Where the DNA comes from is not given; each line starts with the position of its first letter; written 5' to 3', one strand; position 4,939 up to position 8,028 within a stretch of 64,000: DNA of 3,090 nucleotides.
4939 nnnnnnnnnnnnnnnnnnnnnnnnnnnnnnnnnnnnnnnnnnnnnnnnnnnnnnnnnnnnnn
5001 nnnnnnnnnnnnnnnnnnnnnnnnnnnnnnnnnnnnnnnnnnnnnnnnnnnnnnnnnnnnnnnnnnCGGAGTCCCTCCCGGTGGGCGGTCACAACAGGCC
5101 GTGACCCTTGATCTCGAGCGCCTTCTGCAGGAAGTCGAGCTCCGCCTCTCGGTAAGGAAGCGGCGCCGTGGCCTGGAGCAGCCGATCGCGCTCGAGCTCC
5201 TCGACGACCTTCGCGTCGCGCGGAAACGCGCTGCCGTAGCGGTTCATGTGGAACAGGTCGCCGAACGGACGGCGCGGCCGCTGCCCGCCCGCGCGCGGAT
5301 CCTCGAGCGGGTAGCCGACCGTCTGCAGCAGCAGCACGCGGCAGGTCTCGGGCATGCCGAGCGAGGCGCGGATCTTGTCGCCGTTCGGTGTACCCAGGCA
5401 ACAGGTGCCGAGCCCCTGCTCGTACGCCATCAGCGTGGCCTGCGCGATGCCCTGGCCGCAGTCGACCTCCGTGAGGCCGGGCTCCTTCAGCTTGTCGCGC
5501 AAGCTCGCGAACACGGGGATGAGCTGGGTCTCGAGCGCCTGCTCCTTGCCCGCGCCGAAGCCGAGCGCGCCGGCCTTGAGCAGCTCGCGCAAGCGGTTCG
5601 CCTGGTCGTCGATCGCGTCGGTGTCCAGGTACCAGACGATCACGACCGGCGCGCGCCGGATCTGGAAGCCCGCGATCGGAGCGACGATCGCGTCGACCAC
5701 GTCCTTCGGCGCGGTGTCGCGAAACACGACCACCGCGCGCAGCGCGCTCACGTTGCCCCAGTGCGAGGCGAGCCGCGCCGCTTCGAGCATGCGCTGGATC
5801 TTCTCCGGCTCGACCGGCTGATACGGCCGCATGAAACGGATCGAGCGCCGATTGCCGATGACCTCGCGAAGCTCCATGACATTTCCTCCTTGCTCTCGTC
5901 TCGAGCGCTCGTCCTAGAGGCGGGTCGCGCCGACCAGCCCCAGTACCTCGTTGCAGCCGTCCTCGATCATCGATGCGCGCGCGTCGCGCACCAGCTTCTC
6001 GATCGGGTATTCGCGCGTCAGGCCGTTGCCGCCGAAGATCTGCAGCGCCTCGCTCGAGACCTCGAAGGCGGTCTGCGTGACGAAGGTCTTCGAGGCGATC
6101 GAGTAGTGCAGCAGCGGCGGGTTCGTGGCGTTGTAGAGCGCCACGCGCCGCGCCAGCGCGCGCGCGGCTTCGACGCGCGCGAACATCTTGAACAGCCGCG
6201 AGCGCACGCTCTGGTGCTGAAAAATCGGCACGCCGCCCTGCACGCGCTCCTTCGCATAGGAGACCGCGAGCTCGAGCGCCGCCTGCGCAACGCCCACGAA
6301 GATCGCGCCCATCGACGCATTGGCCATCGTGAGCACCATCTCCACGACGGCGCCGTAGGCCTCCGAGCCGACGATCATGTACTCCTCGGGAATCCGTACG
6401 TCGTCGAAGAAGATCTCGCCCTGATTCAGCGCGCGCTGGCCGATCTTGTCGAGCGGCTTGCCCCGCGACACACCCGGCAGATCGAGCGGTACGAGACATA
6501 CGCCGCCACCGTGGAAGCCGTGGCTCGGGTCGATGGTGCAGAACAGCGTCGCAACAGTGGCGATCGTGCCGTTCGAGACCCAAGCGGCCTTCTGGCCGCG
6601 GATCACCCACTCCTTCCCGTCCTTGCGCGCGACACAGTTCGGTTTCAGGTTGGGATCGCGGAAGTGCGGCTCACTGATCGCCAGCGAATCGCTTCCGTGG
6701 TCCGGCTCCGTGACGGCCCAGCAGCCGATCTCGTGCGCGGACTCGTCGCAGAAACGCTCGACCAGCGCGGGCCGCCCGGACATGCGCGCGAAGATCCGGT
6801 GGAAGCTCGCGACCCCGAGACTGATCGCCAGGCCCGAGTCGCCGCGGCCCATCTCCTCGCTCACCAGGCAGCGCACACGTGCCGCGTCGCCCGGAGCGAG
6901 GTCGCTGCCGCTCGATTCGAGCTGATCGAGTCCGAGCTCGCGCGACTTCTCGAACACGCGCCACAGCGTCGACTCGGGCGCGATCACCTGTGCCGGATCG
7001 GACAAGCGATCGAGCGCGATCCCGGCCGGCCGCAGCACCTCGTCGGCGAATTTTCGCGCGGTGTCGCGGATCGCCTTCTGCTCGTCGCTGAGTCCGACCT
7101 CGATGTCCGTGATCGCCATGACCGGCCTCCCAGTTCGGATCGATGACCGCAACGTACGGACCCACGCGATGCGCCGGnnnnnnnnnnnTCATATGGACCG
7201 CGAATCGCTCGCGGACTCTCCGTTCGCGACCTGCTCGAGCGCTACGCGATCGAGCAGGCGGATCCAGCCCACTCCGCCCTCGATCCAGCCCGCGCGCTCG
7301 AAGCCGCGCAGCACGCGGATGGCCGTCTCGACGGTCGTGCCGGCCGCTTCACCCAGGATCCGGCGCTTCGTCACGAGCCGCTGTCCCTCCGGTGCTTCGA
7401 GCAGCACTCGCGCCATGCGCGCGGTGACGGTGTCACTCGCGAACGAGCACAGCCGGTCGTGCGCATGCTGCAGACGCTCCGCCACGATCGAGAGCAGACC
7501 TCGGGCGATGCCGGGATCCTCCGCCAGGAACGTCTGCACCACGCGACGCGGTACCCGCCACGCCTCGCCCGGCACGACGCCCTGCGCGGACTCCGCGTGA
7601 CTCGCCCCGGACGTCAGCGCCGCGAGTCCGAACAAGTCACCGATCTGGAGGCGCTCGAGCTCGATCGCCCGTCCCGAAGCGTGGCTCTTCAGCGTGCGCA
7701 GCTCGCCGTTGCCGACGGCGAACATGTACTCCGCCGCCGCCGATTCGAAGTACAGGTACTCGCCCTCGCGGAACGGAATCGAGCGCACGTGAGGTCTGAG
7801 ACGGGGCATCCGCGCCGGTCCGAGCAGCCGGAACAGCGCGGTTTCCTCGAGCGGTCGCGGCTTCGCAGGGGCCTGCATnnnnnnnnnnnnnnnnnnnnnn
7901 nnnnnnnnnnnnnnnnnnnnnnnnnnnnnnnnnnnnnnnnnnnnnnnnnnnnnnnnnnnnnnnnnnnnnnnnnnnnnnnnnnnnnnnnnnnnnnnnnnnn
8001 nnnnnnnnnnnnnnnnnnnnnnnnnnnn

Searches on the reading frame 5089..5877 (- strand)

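Call 36: search_protein_families(library=pfam, proteins=[window:5089-5877:-], max_evalue=0.0001)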
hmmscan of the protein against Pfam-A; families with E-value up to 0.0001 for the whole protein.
window:5089-5877:- (262 aa): 1 family
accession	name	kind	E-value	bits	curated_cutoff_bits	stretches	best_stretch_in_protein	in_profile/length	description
PF00881.29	Nitroreductase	-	5.3e-16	59.7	23.5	1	8-189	2-167/167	Nitroreductase family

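Call 53: search_protein_families(library=ncbifam, proteins=[window:5089-5877:-], max_evalue=0.00001)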
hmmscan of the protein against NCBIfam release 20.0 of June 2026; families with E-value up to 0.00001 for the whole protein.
window:5089-5877:- (262 aa): 2 families
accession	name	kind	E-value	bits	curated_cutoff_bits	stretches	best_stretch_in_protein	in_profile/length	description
TIGR02476.1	BluB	equivalog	7.8e-07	28.7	150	0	3-60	9-65/205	5,6-dimethylbenzimidazole synthase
NF008033.1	PRK10765.1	equivalog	1.3e-06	28.1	223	0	144-216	111-183/240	oxygen-insensitive NADPH nitroreductase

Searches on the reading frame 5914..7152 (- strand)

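Call 36: search_protein_families(library=pfam, proteins=[window:5914-7152:-], max_evalue=0.0001)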
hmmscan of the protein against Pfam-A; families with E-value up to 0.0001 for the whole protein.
window:5914-7152:- (412 aa): 5 families
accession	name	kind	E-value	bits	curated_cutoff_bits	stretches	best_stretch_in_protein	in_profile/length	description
PF00441.29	Acyl-CoA_dh_1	-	2.8e-32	112.4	22.4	1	269-411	6-148/150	Acyl-CoA dehydrogenase, C-terminal domain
PF02770.24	Acyl-CoA_dh_M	-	3.2e-18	66.1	33.3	1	144-252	1-97/97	Acyl-CoA dehydrogenase, middle domain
PF08028.16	Acyl-CoA_dh_2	-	1.2e-15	58.4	22.7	1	281-393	3-125/134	Acyl-CoA dehydrogenase, C-terminal domain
PF02771.21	Acyl-CoA_dh_N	-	3.8e-07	30.9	22.9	1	22-116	1-86/113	Acyl-CoA dehydrogenase, N-terminal domain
PF22924.1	ACOX_C_alpha1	-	5.9e-05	23.4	27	0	278-406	8-162/169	Acyl-CoA oxidase, C-alpha1 domain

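Call 53: search_protein_families(library=ncbifam, proteins=[window:5914-7152:-], max_evalue=0.00001)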
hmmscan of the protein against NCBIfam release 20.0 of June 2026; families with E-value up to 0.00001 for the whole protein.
window:5914-7152:- (412 aa): 19 families
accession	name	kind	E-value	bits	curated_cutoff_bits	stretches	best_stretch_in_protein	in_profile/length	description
NF042972.1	AcrlCoAredClosAcrC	equivalog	1.4e-51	175.3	640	1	18-409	2-373/378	acryloyl-CoA reductase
NF043006.1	CyhCrbnylCoADH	equivalog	5.1e-42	144.2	650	1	24-407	7-370/380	cyclohexane-1-carbonyl-CoA dehydrogenase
NF045552.1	GlutCoADH_Des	equivalog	1.2e-37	130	470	1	19-403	3-370/387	glutaryl-CoA dehydrogenase Acd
NF053553.1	prodigi_MBC_PigA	equivalog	3.2e-37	128.6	500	1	19-403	3-370/381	prodigiosin MBC biosynthesis dehydrogenase PigA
NF008997.0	PRK12341.1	equivalog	5.9e-35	121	537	1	155-407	120-371/382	acyl-CoA dehydrogenase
NF042439.1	SulpropCoADesulf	equivalog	9.2e-35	120.1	600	1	155-405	108-363/379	3-sulfinopropanoyl-CoA desulfinase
NF045652.1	ProlPCPDhRedW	equivalog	1.7e-33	116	650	1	138-403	113-364/376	L-prolyl-[peptidyl-carrier protein] dehydrogenase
TIGR03207.1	cyc_hxne_CoA_dh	equivalog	2.4e-33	115.4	575.35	1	21-406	1-365/372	cyclohexanecarboxyl-CoA dehydrogenase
NF058590.1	AcCoDHFadEBacil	equivalog_domain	5.7e-31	107.7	600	2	21-338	21-317/586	acyl-CoA dehydrogenase FadE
NF052270.1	Staph_DH_FadE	equivalog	1.9e-25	89.5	600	1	124-407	119-388/400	acyl-CoA dehydrogenase FadE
TIGR03203.1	pimD_small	equivalog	1.8e-19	70.1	652.7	1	173-398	138-360/378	pimeloyl-CoA dehydrogenase small subunit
NF002885.1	PRK03354.1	equivalog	2.2e-19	69.8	540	1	145-406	121-367/378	crotonobetainyl-CoA dehydrogenase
NF050027.1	acylCoADhIpdE2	equivalog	1.1e-13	51.4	450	1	276-394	179-292/311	acyl-CoA dehydrogenase IpdE2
NF049984.1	Rv1679_FadE16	equivalog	1.3e-13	51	600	1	156-396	108-349/371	Rv1679 family acyl-CoA dehydrogenase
NF037942.1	ac_ACP_DH_MbtN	equivalog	1.6e-13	50.2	700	1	120-405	86-358/376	mycobactin biosynthesis acyl-ACP dehydrogenase MbtN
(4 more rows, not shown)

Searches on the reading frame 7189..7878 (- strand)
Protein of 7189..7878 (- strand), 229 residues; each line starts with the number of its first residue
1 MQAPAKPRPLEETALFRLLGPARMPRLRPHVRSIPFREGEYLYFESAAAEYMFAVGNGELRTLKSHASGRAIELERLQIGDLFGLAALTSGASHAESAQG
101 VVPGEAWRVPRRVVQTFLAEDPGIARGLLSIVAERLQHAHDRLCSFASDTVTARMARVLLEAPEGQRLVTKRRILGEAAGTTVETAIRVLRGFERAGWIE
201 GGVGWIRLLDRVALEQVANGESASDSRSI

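Call 36: search_protein_families(library=pfam, proteins=[window:7189-7878:-], max_evalue=0.0001)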
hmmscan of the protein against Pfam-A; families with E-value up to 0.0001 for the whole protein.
window:7189-7878:- (229 aa): 2 families
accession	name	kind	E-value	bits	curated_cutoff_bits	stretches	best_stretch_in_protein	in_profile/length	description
PF00027.35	cNMP_binding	-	8.1e-13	48.6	27.5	1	35-121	3-89/89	Cyclic nucleotide-binding domain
PF13545.12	HTH_Crp_2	-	3.5e-10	40.2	27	1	153-216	1-69/70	Crp-like helix-turn-helix domain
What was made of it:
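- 7189..7878 (-): Crp/FNR-family regulator without an FNR-type Cys cluster; candidate binder of the palindrome. Pfam cNMP_binding and HTH_Crp_2 (call 36).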
